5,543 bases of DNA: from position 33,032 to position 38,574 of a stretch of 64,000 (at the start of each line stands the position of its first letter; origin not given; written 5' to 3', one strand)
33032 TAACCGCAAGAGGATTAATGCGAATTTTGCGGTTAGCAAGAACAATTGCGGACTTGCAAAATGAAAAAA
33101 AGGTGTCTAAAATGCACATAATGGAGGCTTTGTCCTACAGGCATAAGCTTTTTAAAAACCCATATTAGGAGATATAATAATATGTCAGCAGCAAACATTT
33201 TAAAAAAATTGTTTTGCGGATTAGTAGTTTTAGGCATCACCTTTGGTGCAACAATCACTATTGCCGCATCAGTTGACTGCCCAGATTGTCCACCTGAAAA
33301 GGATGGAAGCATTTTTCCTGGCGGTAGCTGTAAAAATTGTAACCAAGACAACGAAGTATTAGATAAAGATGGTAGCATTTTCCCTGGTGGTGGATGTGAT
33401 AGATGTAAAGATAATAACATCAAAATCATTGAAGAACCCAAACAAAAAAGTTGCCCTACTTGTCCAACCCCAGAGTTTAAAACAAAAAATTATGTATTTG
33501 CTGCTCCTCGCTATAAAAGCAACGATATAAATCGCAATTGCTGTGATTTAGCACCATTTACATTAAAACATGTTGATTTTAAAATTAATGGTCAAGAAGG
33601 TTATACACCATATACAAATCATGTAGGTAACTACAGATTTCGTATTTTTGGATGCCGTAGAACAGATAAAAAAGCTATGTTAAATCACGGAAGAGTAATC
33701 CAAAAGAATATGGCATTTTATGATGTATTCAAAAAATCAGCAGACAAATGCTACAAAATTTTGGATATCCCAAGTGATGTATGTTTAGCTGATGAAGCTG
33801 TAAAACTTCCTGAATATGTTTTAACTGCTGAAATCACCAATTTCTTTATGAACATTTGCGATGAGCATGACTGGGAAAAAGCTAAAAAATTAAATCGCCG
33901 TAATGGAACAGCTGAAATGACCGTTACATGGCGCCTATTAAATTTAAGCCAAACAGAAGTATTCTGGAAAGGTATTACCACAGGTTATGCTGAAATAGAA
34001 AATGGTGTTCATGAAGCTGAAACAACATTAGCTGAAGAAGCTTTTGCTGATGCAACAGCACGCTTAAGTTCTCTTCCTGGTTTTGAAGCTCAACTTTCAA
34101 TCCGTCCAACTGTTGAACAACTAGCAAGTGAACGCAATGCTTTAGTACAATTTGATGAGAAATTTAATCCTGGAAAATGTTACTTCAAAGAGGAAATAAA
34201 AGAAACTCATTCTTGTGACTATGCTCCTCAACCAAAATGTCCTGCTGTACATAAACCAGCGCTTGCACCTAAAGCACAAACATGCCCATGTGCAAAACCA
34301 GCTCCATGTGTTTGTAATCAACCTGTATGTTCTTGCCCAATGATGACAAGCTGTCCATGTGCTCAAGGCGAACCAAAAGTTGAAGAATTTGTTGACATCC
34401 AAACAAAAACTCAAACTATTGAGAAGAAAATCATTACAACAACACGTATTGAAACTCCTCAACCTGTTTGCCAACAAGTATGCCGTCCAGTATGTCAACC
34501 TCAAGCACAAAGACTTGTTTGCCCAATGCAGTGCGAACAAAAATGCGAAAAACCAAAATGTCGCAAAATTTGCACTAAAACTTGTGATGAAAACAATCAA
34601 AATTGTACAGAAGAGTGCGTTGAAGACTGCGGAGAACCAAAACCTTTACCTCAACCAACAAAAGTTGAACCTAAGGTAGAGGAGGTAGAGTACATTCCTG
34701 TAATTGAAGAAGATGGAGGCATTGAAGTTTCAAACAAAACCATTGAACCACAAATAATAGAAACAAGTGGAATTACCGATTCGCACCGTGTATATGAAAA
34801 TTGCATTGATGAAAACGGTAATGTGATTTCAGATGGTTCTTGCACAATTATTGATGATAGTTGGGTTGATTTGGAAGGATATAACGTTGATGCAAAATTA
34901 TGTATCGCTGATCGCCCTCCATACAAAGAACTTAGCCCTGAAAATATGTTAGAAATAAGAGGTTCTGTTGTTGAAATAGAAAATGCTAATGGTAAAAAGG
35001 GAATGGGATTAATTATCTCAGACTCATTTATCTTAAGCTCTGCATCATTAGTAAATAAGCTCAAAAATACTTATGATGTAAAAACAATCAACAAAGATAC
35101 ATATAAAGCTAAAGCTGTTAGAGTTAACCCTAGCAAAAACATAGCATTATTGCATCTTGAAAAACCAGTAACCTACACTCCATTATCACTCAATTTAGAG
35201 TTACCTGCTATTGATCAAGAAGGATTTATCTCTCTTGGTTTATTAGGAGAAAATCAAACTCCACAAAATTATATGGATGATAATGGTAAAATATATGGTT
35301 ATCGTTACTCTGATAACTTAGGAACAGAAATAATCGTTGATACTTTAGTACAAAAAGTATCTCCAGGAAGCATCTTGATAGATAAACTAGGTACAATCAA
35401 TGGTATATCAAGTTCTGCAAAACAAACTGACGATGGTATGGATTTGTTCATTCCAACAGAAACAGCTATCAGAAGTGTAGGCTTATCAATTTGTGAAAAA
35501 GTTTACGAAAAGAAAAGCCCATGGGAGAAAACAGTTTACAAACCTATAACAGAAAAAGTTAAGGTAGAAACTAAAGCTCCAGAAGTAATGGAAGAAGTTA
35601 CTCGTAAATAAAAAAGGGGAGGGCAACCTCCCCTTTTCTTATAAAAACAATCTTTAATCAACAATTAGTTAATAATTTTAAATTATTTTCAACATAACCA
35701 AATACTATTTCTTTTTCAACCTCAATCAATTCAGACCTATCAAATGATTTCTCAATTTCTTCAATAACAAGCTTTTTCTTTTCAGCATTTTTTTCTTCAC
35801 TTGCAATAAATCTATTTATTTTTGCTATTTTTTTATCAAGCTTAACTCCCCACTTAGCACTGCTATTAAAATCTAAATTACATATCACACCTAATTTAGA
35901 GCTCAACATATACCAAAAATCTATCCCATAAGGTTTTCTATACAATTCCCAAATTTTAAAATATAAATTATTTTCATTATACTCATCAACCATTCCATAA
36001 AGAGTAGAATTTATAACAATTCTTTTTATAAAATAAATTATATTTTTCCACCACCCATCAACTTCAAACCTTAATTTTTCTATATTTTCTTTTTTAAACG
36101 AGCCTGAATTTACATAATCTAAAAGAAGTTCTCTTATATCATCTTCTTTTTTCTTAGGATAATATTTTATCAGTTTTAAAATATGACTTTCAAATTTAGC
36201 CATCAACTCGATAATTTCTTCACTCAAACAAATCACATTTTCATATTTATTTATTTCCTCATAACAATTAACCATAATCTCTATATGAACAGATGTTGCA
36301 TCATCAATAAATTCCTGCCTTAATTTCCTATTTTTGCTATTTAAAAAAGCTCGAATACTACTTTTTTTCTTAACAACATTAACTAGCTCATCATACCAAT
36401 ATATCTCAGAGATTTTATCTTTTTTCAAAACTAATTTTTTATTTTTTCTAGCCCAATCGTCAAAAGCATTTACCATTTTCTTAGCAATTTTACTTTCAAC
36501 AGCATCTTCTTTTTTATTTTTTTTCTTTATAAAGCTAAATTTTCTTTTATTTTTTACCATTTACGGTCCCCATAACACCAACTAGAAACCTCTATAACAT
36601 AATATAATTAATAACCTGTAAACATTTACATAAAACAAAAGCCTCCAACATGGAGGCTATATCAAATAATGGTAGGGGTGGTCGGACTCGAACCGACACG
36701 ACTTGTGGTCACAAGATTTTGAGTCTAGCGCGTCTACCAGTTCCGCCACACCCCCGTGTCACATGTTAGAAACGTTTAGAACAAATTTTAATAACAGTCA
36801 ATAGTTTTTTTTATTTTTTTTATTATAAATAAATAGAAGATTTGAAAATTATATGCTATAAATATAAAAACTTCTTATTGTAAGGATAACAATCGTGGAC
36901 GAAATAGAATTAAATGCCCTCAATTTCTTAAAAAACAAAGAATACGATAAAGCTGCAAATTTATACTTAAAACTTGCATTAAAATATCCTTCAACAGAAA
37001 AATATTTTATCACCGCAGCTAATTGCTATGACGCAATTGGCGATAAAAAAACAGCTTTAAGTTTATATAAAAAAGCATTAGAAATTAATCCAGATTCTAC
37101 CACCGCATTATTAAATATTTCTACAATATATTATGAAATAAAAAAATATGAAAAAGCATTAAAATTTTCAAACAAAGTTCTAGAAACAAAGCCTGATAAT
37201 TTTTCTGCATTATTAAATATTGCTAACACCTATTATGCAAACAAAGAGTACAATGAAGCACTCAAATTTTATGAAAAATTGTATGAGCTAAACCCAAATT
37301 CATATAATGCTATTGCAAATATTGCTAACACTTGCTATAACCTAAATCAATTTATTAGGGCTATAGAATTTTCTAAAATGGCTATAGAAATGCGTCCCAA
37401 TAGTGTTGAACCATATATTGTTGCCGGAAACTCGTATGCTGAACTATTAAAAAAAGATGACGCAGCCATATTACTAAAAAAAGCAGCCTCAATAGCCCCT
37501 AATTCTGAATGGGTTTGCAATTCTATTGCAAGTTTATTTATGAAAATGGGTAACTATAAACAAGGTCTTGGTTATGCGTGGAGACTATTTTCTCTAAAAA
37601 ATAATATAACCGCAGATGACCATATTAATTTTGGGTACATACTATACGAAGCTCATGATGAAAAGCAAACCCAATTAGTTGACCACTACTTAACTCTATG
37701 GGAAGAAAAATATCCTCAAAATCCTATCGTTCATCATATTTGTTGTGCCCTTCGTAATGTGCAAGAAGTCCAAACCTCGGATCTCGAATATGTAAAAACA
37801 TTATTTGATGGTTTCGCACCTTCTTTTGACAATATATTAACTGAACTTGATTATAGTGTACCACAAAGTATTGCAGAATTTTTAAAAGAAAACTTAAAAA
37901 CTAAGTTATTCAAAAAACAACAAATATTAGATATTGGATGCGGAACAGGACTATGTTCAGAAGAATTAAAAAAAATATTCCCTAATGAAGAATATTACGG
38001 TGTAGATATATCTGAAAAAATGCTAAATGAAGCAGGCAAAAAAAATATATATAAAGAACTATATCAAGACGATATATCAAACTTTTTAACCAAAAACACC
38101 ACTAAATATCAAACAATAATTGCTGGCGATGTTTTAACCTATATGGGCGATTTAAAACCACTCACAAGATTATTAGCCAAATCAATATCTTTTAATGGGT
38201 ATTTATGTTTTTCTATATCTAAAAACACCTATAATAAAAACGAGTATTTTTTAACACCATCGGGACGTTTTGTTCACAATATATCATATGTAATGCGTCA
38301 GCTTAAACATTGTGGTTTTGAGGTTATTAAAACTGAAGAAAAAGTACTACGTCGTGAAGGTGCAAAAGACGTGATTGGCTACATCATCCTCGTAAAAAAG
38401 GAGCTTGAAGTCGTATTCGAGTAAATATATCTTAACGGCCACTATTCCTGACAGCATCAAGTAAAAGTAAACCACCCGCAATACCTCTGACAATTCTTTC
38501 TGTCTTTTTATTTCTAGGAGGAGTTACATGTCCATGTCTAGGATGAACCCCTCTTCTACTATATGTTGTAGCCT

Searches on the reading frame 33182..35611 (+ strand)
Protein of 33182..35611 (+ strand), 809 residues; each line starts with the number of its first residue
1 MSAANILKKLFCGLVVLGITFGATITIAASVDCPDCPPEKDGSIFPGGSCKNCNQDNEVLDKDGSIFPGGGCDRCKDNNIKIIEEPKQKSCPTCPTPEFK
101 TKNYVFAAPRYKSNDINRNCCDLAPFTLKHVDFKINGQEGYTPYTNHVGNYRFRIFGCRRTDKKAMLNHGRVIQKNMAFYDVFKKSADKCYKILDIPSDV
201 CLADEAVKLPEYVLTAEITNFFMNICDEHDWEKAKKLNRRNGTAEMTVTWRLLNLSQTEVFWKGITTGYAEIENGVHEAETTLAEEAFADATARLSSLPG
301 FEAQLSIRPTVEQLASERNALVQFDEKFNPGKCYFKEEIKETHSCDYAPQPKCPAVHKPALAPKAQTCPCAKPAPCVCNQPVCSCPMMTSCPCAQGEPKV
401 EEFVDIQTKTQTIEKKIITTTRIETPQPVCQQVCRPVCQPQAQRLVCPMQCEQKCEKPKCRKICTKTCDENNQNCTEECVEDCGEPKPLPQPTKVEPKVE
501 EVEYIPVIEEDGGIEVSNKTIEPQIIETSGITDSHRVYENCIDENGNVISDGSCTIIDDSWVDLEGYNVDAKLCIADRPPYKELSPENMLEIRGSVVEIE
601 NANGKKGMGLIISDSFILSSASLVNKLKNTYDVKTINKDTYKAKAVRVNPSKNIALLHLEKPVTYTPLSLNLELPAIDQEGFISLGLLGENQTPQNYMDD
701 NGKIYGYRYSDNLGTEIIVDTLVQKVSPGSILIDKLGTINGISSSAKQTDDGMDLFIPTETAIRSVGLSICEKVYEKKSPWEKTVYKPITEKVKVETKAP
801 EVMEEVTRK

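Call 24: search_protein_families(library=pfam, proteins=[window:33182-35611:+], max_evalue=0.001)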
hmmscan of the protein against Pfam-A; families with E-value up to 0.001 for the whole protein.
window:33182-35611:+ (809 aa): 1 family
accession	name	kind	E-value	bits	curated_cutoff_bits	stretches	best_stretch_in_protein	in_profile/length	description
PF13365.12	Trypsin_2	-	0.00068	20.8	27.6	0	607-742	1-144/144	Trypsin-like peptidase domain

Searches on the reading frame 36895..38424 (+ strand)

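Call 24: search_protein_families(library=pfam, proteins=[window:36895-38424:+], max_evalue=0.001)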
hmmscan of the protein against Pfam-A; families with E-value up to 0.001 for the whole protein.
window:36895-38424:+ (509 aa): 29 families (the best 25 are shown)
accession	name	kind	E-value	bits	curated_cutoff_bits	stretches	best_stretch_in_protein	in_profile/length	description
PF07719.23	TPR_2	-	1.3e-23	81.5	27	1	105-135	3-33/34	Tetratricopeptide repeat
PF00515.34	TPR_1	-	2.7e-21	74.9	27.8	2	105-135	3-33/34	Tetratricopeptide repeat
PF14559.12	TPR_19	-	4e-21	75.5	25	3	52-105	8-60/68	Tetratricopeptide repeat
PF13181.12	TPR_8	-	1.9e-18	65.4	25.7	1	104-135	2-33/34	Tetratricopeptide repeat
PF13424.12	TPR_12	-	6.6e-17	61.9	30.1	1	104-168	4-76/77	Tetratricopeptide repeat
PF13428.12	TPR_14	-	2.1e-15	56.1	23.5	0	105-142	3-40/44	Tetratricopeptide repeat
PF13431.12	TPR_17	-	1e-14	53.9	24.4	1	57-89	1-33/34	Tetratricopeptide repeat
PF13174.12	TPR_6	-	2.4e-14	53.3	26.3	1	105-136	2-33/33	Tetratricopeptide repeat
PF13176.12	TPR_7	-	3e-14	52.3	27.9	0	105-133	1-29/36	Tetratricopeptide repeat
PF12895.13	ANAPC3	-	5.3e-13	49.5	27.2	2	116-196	2-81/82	Anaphase-promoting complex, cyclosome, subunit 3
PF13489.12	Methyltransf_23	-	1.8e-12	47.7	27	1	323-476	6-160/164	Methyltransferase domain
PF13847.12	Methyltransf_31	-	8.1e-12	45.5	27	1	340-443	3-113/145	Methyltransferase domain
PF13414.12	TPR_11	-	1.1e-11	44.7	26.8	1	78-116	3-41/42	TPR repeat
PF13649.12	Methyltransf_25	-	2.2e-11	44.7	27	1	344-419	1-79/97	Methyltransferase domain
PF08242.18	Methyltransf_12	-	2.8e-11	44.5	30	1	345-436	1-97/98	Methyltransferase domain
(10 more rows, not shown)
